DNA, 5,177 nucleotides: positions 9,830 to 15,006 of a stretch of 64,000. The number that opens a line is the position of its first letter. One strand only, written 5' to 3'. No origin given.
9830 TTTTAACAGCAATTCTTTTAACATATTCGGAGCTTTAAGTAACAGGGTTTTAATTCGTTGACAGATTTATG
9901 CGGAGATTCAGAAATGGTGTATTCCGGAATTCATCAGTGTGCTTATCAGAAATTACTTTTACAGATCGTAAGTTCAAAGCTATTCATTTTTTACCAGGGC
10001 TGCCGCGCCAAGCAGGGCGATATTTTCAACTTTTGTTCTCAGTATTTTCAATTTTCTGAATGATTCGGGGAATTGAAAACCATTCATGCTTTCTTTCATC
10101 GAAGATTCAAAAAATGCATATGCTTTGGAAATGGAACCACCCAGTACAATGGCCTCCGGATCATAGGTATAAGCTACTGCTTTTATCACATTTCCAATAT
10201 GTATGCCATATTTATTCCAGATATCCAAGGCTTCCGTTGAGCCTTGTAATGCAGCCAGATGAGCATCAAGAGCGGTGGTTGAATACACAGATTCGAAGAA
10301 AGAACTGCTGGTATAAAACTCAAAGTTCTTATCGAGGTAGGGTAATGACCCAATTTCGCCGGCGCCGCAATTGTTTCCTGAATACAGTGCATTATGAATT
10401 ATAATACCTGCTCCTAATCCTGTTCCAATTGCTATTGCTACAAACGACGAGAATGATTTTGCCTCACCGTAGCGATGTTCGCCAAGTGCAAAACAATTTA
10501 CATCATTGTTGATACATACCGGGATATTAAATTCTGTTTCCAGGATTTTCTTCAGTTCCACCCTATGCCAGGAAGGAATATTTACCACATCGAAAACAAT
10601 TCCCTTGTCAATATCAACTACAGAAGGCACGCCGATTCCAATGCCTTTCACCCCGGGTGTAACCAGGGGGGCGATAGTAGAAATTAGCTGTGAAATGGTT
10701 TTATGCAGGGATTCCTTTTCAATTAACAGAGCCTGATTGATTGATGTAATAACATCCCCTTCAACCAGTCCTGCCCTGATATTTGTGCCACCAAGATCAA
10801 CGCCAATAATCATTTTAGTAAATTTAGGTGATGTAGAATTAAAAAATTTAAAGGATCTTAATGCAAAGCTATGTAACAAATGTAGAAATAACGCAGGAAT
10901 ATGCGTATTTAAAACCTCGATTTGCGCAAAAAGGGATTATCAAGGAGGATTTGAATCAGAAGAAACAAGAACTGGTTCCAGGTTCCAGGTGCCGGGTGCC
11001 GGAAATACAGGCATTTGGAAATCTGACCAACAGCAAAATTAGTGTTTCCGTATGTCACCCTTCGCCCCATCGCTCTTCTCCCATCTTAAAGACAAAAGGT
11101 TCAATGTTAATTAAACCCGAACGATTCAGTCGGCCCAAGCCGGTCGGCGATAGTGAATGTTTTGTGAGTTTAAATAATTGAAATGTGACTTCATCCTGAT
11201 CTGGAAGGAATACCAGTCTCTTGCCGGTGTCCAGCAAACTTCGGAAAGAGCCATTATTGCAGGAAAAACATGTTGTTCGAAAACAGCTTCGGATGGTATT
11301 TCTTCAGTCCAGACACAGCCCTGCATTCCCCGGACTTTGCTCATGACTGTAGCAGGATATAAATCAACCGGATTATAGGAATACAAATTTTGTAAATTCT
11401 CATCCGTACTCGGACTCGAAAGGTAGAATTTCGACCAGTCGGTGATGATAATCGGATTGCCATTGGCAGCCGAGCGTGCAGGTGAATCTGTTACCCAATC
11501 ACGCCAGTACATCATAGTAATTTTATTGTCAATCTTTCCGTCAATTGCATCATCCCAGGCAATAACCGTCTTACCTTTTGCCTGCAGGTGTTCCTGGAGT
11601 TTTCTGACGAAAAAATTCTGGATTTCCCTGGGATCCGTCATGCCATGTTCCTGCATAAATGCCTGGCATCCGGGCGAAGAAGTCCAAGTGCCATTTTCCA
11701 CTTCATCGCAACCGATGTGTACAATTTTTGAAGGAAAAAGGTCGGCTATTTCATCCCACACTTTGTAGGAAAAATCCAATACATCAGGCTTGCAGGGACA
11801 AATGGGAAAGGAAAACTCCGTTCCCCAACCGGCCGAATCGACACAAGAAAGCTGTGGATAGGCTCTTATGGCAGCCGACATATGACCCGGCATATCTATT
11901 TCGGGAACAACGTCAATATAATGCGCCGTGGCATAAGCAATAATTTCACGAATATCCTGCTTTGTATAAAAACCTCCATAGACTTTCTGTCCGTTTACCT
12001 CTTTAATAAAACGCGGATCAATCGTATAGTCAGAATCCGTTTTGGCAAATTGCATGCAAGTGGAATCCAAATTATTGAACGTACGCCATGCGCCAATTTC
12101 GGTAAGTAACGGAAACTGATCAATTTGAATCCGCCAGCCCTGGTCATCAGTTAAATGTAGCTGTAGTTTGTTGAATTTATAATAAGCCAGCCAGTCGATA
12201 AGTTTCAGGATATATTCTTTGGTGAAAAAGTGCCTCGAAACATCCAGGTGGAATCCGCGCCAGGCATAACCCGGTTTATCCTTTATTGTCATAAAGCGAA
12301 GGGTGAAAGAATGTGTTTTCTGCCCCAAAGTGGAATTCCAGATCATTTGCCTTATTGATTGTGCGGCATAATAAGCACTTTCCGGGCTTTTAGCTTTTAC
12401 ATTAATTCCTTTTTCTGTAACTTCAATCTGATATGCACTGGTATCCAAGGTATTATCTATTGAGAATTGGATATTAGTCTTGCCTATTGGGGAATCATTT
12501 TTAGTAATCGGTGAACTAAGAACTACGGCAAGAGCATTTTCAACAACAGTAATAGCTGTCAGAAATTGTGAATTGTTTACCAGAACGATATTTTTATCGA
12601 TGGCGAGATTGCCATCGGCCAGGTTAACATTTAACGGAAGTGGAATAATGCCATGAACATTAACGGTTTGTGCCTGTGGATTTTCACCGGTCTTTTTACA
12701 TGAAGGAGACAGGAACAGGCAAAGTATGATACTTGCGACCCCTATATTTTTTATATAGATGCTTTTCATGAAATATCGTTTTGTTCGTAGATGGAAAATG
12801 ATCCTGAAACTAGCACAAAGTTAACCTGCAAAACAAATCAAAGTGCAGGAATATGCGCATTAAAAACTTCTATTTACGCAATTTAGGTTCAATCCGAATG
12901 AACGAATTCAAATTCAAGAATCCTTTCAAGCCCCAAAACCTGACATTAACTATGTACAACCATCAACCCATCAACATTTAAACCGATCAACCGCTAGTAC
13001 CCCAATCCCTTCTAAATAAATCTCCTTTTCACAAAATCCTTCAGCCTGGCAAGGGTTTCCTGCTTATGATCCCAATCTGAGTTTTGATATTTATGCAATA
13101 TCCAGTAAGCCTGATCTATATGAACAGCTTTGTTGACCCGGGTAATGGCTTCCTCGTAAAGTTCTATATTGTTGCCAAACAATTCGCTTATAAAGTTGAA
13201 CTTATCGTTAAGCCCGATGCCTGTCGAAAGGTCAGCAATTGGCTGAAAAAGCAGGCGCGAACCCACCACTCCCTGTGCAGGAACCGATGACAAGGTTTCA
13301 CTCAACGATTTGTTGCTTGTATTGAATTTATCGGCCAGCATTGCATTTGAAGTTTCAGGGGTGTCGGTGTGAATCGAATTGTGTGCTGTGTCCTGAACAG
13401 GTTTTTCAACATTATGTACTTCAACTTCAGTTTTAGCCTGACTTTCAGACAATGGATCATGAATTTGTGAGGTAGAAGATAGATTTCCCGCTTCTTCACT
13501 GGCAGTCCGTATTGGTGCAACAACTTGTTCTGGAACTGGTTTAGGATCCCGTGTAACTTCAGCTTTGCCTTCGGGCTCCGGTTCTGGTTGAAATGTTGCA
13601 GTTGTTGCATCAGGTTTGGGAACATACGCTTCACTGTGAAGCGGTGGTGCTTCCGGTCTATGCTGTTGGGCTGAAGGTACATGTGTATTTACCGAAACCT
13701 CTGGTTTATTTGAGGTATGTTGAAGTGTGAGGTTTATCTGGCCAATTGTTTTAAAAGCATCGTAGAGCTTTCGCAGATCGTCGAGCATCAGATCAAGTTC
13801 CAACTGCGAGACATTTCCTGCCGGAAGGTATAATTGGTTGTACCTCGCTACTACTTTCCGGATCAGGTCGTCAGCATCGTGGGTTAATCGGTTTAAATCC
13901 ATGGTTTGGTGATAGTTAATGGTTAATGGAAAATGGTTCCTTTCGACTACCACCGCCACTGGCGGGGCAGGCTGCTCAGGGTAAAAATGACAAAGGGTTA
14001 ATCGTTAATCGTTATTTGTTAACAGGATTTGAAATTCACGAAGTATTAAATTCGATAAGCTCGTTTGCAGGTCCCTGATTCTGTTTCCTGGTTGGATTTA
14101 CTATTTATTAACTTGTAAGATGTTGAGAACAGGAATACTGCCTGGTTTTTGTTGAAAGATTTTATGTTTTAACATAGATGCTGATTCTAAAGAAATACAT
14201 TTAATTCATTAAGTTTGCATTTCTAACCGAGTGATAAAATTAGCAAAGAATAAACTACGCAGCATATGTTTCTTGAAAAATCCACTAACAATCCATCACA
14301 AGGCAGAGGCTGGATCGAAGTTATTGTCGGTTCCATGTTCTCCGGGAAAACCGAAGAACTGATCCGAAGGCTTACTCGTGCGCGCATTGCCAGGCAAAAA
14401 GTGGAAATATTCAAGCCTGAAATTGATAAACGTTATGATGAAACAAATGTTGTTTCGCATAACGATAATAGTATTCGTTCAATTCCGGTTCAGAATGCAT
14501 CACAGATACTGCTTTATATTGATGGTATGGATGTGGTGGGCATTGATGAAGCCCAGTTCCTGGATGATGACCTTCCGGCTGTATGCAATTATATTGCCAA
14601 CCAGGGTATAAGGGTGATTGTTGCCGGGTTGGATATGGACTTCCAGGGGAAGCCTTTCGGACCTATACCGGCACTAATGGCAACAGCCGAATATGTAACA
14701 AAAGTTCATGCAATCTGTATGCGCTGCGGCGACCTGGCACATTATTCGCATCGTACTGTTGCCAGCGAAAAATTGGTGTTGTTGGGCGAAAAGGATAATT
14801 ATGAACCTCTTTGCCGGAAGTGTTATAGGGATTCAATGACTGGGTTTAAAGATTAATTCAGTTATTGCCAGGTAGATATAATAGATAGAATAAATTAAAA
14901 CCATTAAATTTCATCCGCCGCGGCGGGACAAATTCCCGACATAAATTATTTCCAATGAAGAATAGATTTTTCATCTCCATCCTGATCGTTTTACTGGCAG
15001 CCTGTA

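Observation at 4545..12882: A 38-bp operator with 21-bp-spaced direct repeats occurs three times, each 20-21 bp upstream of a TAnnTTTG -7 box: a candidate regulon of the XylR-like regulator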

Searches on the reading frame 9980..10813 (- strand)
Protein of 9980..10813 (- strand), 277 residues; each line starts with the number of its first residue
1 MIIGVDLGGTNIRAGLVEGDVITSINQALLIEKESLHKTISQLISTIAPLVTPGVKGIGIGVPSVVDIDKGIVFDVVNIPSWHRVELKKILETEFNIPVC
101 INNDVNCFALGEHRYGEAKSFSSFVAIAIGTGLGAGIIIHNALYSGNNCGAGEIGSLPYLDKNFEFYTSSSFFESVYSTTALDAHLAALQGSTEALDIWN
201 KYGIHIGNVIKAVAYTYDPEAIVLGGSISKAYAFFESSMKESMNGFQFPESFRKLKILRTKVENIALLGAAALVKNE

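Call 10: search_protein_families(library=pfam, proteins=[window:9980-10813:-])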
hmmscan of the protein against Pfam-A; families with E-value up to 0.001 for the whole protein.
window:9980-10813:- (277 aa): 1 family
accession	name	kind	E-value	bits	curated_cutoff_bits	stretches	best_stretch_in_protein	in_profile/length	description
PF00480.26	ROK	-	6.2e-43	147.8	22.9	1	3-276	2-293/294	ROK family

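Call 28: search_protein_families(library=ncbifam, proteins=[window:9980-10813:-])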
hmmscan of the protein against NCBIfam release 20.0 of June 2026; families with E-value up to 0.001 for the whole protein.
window:9980-10813:- (277 aa): 13 families
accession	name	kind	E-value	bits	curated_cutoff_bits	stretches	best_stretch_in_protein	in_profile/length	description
TIGR00744.1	ROK_glcA_fam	subfamily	1e-39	136.7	260.35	2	3-160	1-162/318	ROK family glucokinase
NF007251.0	PRK09698.1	equivalog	2.3e-33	115.8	253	1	2-275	8-297/304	allose kinase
NF047937.1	TransRegNagC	equivalog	5e-25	88.5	650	2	33-157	119-241/399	DNA-binding transcriptional regulator NagC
NF009835.0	PRK13310.1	equivalog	2.3e-23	83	380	1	1-157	1-158/303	N-acetylglucosamine kinase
NF049930.1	TransRegMlc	equivalog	2.5e-22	79.8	530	2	56-156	147-246/405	sugar metabolism global transcriptional regulator Mlc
NF042998.1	bglucokin_BglK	equivalog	2.9e-22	79.2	550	1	2-156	3-155/291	beta-glucoside kinase BglK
NF007108.0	PRK09557.1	equivalog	2e-20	73.3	443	1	1-164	2-168/303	fructokinase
NF003461.0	PRK05082.1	subfamily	2.1e-17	63.5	283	1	3-156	4-156/291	N-acetylmannosamine kinase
NF009836.0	PRK13311.1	equivalog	4.7e-17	62.1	551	1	1-157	1-158/256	N-acetyl-D-glucosamine kinase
NF045942.1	PolPhglucPhase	equivalog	2e-15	57.2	250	1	3-232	3-210/242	polyphosphate--glucose phosphotransferase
NF047821.1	NactlManKinNanK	equivalog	6.5e-15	55.4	450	1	2-155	3-155/288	N-acetylmannosamine kinase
NF045550.1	FrctkaseScrK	equivalog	2.2e-12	47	400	1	25-230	26-239/293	fructokinase ScrK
NF045551.1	GK_Pyrobac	equivalog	3.8e-12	46.1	500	1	1-274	1-280/294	ATP-dependent glucokinase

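Call 62: search_solved_structures(query=window:9980-10813:-, max_evalue=1e-10)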
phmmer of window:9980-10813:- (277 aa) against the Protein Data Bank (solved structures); distinct sequences matched with E-value up to 1e-10: 25.
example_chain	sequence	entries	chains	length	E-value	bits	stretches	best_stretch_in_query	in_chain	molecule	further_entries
3r8e_A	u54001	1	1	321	6.2e-29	104.3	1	1-274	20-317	Hypothetical sugar kinase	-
5nck_A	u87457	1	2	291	1.9e-28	102.7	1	2-274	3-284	N-acetylmannosamine kinase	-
2qm1_A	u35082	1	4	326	1.5e-23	86.6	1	2-180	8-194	Glucokinase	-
3eo3_A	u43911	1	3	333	5.2e-23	84.9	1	3-158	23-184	Bifunctional UDP-N-acetylglucosamine 2-epimerase/N-acetylmannosamine kinase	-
2yhy_A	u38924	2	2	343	5.9e-23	84.7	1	3-158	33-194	BIFUNCTIONAL UDP-N-ACETYLGLUCOSAMINE 2-EPIMERASE/N-ACETYLMANNOSAMINE KINASE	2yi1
2yhw_A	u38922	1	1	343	9.4e-23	84.1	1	3-157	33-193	BIFUNCTIONAL UDP-N-ACETYLGLUCOSAMINE 2-EPIMERASE/N-ACETYLMANNOSAMINE KINASE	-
3vgk_A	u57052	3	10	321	8.4e-22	80.9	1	2-158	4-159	Glucokinase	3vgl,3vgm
3vov_A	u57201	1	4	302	1.2e-20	77.1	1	2-160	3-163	Glucokinase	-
7p7i_AAA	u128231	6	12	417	2e-20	76.5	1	2-159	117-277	Ubiquitin-like protein SMT3,N-acetyl-D-glucosamine kinase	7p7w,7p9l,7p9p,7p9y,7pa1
5f7r_E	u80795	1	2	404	5.9e-20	74.9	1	56-274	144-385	Lmo0178 protein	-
5f7p_E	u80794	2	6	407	6e-20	74.9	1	56-274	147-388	Lmo0178 protein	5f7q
4db3_A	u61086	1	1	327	2.7e-17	66.2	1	3-158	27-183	N-acetyl-D-glucosamine kinase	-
1z05_A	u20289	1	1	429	5.4e-17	65.2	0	54-159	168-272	transcriptional regulator, ROK family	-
1xc3_A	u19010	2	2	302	8.1e-17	64.6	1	2-235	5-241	Putative fructokinase | fructokinase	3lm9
3ohr_A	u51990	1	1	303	8.1e-17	64.6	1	2-235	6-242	Putative fructokinase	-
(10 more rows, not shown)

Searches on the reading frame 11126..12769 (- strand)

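Call 10: search_protein_families(library=pfam, proteins=[window:11126-12769:-])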
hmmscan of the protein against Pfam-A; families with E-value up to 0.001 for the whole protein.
window:11126-12769:- (547 aa): 2 families
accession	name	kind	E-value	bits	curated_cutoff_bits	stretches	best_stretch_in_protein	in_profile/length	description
PF00728.28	Glyco_hydro_20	-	1e-95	321.5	22.3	1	168-515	1-347/348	Glycosyl hydrolase family 20, catalytic domain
PF02838.20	Glyco_hydro_20b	-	3.1e-13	51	26.1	1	40-164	3-123/124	Glycosyl hydrolase family 20, domain 2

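Call 28: search_protein_families(library=ncbifam, proteins=[window:11126-12769:-])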
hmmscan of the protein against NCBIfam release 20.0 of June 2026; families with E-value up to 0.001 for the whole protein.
window:11126-12769:- (547 aa): 0 families

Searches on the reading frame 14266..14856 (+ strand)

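Call 49: search_protein_families(library=pfam, proteins=[window:14266-14856:+])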
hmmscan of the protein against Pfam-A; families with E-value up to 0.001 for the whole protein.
window:14266-14856:+ (196 aa): 1 family
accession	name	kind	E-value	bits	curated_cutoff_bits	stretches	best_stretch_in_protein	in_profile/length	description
PF00265.24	TK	-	1e-55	188.7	20.6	1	15-187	1-176/176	Thymidine kinase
